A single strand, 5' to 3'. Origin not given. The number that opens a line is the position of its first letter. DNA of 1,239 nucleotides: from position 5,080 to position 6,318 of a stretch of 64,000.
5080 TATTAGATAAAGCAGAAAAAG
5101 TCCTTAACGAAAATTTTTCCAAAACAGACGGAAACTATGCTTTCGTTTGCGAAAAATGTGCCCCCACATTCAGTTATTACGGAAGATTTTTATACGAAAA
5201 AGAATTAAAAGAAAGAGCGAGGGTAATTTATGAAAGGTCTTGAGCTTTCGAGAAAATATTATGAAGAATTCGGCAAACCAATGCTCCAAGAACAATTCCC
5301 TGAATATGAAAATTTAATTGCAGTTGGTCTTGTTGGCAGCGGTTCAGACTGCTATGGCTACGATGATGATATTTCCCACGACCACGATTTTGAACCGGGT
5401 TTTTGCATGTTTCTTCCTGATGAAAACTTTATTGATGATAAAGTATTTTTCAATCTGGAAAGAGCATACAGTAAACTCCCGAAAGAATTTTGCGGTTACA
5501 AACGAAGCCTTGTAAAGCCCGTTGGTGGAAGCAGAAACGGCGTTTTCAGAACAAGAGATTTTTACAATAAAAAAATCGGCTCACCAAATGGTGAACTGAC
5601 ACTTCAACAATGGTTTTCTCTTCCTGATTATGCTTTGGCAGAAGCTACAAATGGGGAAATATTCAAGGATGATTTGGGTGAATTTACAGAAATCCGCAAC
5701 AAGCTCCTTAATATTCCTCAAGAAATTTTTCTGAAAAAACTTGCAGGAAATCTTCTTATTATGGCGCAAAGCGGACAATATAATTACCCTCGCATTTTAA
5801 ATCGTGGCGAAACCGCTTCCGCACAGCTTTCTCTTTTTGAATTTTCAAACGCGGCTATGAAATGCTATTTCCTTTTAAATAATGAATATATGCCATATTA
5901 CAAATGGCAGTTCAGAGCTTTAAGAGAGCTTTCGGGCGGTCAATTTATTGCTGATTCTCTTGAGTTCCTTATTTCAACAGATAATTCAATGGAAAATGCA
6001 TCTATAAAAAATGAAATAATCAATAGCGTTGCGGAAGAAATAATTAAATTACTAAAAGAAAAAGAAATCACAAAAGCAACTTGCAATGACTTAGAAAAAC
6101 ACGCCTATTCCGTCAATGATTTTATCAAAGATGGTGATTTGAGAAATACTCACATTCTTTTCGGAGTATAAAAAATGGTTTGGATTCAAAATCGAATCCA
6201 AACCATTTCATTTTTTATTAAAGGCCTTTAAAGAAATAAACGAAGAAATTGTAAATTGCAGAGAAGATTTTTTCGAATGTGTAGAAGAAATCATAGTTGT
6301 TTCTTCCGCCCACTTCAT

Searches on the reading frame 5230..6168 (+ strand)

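Call 9: search_protein_families(library=pfam, proteins=[window:5230-6168:+], max_evalue=0.001)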
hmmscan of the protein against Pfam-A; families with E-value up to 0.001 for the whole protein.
window:5230-6168:+ (313 aa): 1 family
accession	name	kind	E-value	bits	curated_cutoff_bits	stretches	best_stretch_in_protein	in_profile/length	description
PF13228.11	DUF4037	-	2.9e-33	115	22.1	1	128-226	1-100/101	Domain of unknown function (DUF4037)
